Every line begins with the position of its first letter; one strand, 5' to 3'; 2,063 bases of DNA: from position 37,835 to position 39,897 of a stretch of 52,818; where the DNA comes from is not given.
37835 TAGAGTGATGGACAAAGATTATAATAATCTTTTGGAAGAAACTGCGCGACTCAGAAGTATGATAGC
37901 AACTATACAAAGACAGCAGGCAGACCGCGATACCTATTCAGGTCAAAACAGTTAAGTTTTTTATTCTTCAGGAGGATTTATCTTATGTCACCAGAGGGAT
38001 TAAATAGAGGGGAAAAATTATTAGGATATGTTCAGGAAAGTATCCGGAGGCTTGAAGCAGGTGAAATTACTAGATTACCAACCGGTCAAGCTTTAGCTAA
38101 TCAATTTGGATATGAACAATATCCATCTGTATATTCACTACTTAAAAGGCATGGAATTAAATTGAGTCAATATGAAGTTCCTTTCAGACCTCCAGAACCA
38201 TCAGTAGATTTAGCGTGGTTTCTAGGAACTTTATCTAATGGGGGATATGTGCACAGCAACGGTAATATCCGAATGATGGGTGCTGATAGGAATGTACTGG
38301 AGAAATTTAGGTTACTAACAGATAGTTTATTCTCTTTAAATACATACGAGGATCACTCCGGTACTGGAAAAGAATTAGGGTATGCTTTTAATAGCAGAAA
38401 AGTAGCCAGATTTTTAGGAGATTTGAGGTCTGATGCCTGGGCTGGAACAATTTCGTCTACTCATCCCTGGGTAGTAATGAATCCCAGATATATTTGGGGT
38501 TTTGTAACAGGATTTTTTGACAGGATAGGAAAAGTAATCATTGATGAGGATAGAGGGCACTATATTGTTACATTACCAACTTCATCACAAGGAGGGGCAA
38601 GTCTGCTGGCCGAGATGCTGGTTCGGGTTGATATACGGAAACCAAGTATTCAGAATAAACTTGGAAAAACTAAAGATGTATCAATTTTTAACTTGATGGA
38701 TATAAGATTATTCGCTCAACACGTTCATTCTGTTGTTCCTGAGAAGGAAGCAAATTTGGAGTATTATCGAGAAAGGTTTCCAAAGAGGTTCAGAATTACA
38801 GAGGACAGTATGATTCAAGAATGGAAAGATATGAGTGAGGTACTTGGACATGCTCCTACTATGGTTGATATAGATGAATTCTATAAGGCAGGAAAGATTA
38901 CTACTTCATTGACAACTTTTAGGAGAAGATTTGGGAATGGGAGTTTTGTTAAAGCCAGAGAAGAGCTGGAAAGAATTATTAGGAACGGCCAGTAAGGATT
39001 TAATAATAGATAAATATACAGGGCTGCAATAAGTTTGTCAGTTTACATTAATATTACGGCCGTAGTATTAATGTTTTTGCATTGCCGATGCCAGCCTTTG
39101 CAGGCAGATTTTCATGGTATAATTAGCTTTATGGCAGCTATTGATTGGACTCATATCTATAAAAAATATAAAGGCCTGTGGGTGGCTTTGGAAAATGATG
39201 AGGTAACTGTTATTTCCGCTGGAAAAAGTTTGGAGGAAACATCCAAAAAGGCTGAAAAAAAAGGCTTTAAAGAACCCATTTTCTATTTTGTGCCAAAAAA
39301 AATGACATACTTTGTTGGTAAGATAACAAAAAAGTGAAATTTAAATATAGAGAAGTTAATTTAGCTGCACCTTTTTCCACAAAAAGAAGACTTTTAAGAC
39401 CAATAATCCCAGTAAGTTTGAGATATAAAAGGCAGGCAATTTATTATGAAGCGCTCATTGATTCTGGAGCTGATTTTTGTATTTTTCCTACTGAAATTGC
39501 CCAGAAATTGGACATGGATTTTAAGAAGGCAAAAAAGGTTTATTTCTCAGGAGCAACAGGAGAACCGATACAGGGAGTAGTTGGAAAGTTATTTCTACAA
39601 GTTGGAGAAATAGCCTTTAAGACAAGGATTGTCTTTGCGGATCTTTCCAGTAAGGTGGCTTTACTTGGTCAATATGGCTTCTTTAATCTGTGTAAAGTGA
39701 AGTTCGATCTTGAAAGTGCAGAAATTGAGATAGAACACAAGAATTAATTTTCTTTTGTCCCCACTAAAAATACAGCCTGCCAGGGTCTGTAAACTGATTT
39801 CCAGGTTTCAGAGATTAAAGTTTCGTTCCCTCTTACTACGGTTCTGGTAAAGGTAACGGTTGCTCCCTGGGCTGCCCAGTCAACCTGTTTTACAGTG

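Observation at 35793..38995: Two-gene module: ParB-N-like 710-aa helical protein followed by a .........-like protein whose catalytic acids appear lost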

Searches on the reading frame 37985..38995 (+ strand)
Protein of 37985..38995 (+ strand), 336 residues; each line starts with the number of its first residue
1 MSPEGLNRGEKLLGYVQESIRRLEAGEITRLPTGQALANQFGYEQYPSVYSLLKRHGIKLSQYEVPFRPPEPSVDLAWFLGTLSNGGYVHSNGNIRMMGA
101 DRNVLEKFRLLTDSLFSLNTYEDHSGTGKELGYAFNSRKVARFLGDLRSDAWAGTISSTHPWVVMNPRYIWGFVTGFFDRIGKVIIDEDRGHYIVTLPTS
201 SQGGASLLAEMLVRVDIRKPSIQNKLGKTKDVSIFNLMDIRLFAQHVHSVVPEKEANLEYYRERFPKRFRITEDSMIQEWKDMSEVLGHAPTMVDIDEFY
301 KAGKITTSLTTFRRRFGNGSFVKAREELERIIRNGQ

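Call 3: search_protein_families(library=pfam, proteins=[window:37985-38995:+], max_evalue=1)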
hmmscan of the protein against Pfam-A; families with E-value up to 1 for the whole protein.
window:37985-38995:+ (336 aa): 2 families
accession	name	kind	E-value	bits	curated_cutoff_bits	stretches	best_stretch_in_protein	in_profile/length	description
PF18780.6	HNH_repeat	-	0.00075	20.2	26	1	271-318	1-43/54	Homing endonuclease associated repeat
PF14528.11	LAGLIDADG_3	-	0.0055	17.4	22.5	0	172-247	5-81/82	LAGLIDADG-like domain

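Call 6: search_protein_families(library=ncbifam, proteins=[window:37985-38995:+], max_evalue=1)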
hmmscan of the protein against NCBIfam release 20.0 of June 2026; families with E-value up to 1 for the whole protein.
window:37985-38995:+ (336 aa): 0 families

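Call 7: search_protein_families(library=phrogs, proteins=[window:37985-38995:+], max_evalue=1)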
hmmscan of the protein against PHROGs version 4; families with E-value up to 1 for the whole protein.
window:37985-38995:+ (336 aa): 1 family
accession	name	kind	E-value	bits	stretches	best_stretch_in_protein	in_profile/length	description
phrog_22655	-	unknown function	0.0026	17.5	1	263-318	130-178/508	-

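Call 8: search_protein_families(library=padloc, proteins=[window:37985-38995:+], max_evalue=1)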
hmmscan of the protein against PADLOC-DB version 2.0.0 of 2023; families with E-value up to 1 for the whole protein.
window:37985-38995:+ (336 aa): 0 families

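Call 9: search_solved_structures(query=window:37985-38995:+, max_evalue=10, show_alignments=3)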
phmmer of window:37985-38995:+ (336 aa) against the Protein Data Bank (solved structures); distinct sequences matched with E-value up to 10: 5.
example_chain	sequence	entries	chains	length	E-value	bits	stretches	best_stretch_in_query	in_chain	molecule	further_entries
4v3p_Lk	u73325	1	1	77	0.54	12.9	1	284-334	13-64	60S ribosomal protein L36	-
9h3g_AX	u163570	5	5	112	0.85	12.3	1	283-334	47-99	Large ribosomal subunit protein eL36y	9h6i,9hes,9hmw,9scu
9vtg_Lj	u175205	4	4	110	0.86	12.2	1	284-334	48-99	60S ribosomal protein L36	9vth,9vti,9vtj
7qiw_k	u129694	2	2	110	1.1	11.9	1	284-334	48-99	60S ribosomal protein L36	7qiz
6xu6_Ci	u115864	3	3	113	1.2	11.8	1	283-332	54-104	60S ribosomal protein L36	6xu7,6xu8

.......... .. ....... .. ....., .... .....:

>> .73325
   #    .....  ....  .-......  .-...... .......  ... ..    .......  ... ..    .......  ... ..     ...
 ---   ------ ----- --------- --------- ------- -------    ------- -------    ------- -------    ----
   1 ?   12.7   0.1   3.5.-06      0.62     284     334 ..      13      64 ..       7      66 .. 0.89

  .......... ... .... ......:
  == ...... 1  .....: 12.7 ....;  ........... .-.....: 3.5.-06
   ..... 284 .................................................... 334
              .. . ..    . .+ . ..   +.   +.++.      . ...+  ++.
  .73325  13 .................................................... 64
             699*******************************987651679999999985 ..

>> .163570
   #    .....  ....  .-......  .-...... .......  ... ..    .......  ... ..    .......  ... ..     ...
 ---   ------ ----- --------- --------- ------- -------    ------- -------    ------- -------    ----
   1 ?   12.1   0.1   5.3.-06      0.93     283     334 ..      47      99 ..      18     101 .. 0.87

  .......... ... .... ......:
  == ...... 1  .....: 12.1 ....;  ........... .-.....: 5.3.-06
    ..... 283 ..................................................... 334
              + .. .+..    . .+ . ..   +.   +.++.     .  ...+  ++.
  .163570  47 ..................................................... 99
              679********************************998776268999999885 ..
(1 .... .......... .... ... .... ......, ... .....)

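Call 12: find_homologous_proteins(query=window:37985-38995:+, max_evalue=0.001)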
Query window:37985-38995:+ (336 aa): 14 proteins with E <= 0.001 among 2487 candidates.
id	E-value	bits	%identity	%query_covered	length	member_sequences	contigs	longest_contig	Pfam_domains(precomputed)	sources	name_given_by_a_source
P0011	3.4e-225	765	100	100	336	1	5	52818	-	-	-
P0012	4.5e-99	350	52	98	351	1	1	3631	PF18780.7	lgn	-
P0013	5.5e-92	327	51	100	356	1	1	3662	-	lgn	-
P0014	1.5e-91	325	49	99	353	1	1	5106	-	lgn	-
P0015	1.1e-90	323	50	99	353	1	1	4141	-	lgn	-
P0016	1.4e-90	322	49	100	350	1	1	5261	-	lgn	-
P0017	2.3e-90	322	50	99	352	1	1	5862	-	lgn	-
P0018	5.6e-89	317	49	100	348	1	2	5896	-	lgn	-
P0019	9.6e-89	316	51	97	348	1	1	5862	PF14528.12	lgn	-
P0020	2.3e-87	312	48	99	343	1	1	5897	PF14528.12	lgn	-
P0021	1.2e-84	303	47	97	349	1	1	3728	-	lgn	-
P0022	6.0e-72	261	44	99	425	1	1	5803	-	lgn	-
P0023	3.4e-70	255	49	84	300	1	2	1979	-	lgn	-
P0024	4.0e-70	255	48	79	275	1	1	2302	-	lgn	-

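Call 35: predict_structure(alignment_id=A3)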
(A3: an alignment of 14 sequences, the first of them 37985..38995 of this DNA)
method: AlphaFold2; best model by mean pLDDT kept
length: 336 residues; sequences in the alignment: 14
mean_pLDDT: 86.9   pTM: 0.65
mean pLDDT of the five models: 86.9, 86.2, 84.7, 79.8, 69.0
residues with pLDDT >= 90: 180; 70-90: 133; 50-70: 17; < 50: 6
segments of 3 or more residues with pLDDT < 50: 1-3, 267-269
pLDDT, mean of each block of 10 residues (from residue 1): 63 91 82 80 76 84 74 96 89 88 94 84 71 88 90 95 96 97 89 92 96 93 92 92 94 93 64 85 94 92 84 86 92 80
secondary structure, 60 per line:
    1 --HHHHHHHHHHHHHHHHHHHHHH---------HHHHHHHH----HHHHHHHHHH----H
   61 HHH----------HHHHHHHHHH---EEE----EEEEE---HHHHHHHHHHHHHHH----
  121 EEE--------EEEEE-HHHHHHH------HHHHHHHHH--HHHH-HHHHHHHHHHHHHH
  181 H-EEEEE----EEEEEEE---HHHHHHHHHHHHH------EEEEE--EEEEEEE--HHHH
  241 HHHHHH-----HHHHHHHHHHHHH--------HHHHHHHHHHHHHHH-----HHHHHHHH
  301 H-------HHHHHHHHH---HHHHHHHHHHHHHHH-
elements in order: H3-24 H34-41 H46-55 H60-63 H74-83 E87-89 E94-98 H102-116 E121-123 E132-136 H138-144 H151-159 H162-165 H167-181 E183-187 E192-198 H202-214 E221-225 E228-234 H237-246 H252-264 H273-287 H293-301 H309-317 H321-335

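Call 39: fold_search(model_id=the predicted structure, library=pdb)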
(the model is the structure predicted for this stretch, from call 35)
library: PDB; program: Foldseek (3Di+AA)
matches with E <= 10: 580; with E <= 0.001: 60
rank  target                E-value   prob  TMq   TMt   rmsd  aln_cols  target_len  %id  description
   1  7qsu                  4.0e-07  1.00  0.39  0.36   5.2       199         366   16  Crystal structure of homing endonuclease-associated TliVMA intein (C1A, d333-339) (released 2022-03-30)
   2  2dch                  9.9e-07  1.00  0.43  0.67   5.7       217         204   18  Crystal structure of archaeal intron-encoded homing endonuclease I-Tsp061I (released 2006-07-06)
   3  3hyi                  1.2e-06  1.00  0.42  0.49  17.0       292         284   15  Crystal structure of full-length DUF199/WhiA from Thermatoga maritima (released 2009-09-01)
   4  7qss                  1.4e-06  1.00  0.41  0.33  11.6       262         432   14  Crystal structure of homing endonuclease-associated TliVMA intein (C1A) (released 2022-03-30)
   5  1mow_G                3.0e-06  1.00  0.41  0.55  10.5       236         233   11  E-DreI (released 2002-11-29)
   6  3hyj_A                3.9e-06  1.00  0.39  0.67   5.4       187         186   14  Crystal structure of the N-terminal LAGLIDADG domain of DUF199/WhiA (released 2009-09-01)
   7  1mow_J                9.7e-06  1.00  0.38  0.52  12.5       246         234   10  E-DreI (released 2002-11-29)
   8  1mow_A                1.4e-05  1.00  0.41  0.53  12.6       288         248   10  E-DreI (released 2002-11-29)
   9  8dy9_I                2.4e-05  1.00  0.44  0.48  15.8       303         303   13  Streptomyces venezuelae RNAP unconstrained open promoter complex with WhiA and WhiB transcription factors (released 2023-03-01)
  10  3hyj_D                3.0e-05  1.00  0.37  0.60   6.4       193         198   14  Crystal structure of the N-terminal LAGLIDADG domain of DUF199/WhiA (released 2009-09-01)
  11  4d6o_G                3.8e-05  1.00  0.37  0.66   4.5       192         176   13  THE CRYSTAL STRUCTURE OF I-DMOI IN COMPLEX WITH ITS TARGET DNA AT 1H INCUBATION IN 5MM MG (STATE 2) (released 2014-12-17)
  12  1vde_B                4.0e-05  1.00  0.37  0.30   9.3       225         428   12  PI-SCEI, A HOMING ENDONUCLEASE WITH PROTEIN SPLICING ACTIVITY (released 1998-04-08)
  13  1vde_A                4.9e-05  1.00  0.40  0.32   5.6       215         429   14  PI-SCEI, A HOMING ENDONUCLEASE WITH PROTEIN SPLICING ACTIVITY (released 1998-04-08)
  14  1jva_B                4.9e-05  1.00  0.38  0.30   4.8       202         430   14  CRYSTAL STRUCTURE OF THE VMA1-DERIVED ENDONUCLEASE BEARING THE N AND C EXTEIN PROPEPTIDES (released 2002-08-29)
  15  2vs8_K                4.9e-05  1.00  0.37  0.64   4.6       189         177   12  The crystal structure of I-DmoI in complex with DNA and Mn (released 2008-11-11)
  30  2ab5_B                2.3e-04  1.00  0.34  0.42  11.1       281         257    9  bI3 LAGLIDADG Maturase (released 2005-08-30)
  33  2ab5_A                2.5e-04  1.00  0.39  0.47   8.1       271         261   10  bI3 LAGLIDADG Maturase (released 2005-08-30)
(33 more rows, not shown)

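Call 76: find_related_loci(query=A2, collection=viral_contigs, flank=8000)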
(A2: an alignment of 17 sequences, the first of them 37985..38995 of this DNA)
Query A2 (336 aa) in viral_contigs; peptide patterns used: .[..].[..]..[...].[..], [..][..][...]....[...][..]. (x = any residue, [..] = any of these).
29 stretches matched a pattern, but none encodes a relative of the query by tblastn (E <= 1e-3).

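Call 94: search_solved_structures(query=A2, max_evalue=10, show_alignments=5)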
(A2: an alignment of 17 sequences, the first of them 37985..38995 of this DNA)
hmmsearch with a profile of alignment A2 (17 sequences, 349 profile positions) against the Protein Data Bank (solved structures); distinct sequences matched with E-value up to 10: 7.
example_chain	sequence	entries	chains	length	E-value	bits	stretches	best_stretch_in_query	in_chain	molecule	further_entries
7qsu_A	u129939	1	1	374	0.0051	19.3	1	73-237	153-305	V-ATPase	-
7qss_A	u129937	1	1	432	0.0071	18.8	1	73-233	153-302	V-type ATP synthase alpha chain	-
6on4_A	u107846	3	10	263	0.021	17.2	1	16-81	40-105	HTH-type transcriptional repressor NanR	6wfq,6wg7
6zxb_A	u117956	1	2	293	0.18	14.2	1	282-335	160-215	Putative GGDEF/response regulator receiver domain protein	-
6zxc_A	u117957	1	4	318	0.22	13.9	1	282-335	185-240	Putative GGDEF/response regulator receiver domain protein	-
6zxm_A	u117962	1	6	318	0.44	12.9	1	282-335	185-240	Putative GGDEF/response regulator receiver domain protein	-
9atl_A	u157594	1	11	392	1.1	11.6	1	230-308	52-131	Flagellin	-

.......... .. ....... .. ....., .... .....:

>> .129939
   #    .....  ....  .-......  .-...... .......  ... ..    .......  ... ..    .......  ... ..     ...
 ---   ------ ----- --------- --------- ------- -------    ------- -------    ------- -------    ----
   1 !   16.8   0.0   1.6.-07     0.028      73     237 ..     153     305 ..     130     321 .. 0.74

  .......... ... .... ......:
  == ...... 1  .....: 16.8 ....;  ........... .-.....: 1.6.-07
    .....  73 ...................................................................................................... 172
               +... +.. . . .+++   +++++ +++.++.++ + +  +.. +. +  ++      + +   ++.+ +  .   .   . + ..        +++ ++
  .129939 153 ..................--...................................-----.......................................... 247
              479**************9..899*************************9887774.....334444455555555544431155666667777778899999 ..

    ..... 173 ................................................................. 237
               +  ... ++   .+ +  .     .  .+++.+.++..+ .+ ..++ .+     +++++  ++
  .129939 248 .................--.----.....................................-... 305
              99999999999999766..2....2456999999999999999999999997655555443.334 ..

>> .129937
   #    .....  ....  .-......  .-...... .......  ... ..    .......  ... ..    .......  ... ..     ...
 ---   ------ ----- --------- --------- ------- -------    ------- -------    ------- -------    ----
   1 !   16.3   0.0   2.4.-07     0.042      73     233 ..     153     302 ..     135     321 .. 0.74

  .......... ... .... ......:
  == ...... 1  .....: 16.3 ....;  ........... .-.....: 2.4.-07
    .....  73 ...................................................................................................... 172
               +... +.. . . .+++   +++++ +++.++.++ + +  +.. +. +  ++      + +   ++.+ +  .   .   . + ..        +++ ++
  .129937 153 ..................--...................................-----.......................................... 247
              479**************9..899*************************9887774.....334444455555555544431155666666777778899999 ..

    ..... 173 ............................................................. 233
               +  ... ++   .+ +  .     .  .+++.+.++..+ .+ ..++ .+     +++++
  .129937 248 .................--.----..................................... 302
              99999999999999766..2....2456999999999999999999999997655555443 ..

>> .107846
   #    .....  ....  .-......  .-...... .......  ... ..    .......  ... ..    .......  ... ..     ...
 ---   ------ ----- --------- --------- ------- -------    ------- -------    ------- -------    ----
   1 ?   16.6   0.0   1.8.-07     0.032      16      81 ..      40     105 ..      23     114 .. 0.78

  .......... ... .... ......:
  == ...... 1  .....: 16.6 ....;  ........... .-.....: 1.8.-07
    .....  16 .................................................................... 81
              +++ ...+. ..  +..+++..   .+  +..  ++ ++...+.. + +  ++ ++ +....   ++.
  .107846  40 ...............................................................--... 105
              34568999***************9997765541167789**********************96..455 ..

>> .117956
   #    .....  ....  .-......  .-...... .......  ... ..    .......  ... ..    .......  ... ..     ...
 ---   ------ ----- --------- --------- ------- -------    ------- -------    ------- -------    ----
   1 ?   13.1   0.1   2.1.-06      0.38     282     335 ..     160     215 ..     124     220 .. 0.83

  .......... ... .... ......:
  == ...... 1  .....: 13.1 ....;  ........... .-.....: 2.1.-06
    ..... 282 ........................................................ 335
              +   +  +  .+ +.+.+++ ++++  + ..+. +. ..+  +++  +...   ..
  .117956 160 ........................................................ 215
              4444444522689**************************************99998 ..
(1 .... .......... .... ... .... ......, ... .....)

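Call 99: search_protein_families(library=pfam, proteins=[window:37985-38995:+], max_evalue=10)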
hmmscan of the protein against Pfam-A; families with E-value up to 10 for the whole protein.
window:37985-38995:+ (336 aa): 2 families
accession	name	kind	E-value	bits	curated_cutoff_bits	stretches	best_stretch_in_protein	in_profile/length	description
PF18780.6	HNH_repeat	-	0.00075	20.2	26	1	271-318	1-43/54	Homing endonuclease associated repeat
PF14528.11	LAGLIDADG_3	-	0.0055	17.4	22.5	1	172-247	5-81/82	LAGLIDADG-like domain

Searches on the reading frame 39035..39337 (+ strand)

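Call 3: search_protein_families(library=pfam, proteins=[window:39035-39337:+], max_evalue=1)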
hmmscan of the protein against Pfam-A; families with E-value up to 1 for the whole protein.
window:39035-39337:+ (100 aa): 1 family
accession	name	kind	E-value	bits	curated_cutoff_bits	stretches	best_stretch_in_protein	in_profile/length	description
PF18929.5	DUF5678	-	5.3e-09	36.2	23.2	1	43-89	4-49/49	Family of unknown function (DUF5678)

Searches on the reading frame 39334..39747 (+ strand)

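Call 3: search_protein_families(library=pfam, proteins=[window:39334-39747:+], max_evalue=1)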
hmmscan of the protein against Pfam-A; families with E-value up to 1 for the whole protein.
window:39334-39747:+ (137 aa): 4 families
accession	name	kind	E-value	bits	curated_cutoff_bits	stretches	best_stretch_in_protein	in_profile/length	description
PF13975.11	gag-asp_proteas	-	4.5e-06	27.6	28.2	1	38-113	10-87/92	gag-polyprotein putative aspartyl protease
PF13650.11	Asp_protease_2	-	1.3e-05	26.3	24.3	1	38-112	10-87/90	Aspartyl protease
PF00077.25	RVP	-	0.0098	16.6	20.7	1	22-54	4-32/101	Retroviral aspartyl protease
PF02160.20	Peptidase_A3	-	0.071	13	21.3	1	34-106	17-90/208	Cauliflower mosaic virus peptidase (A3)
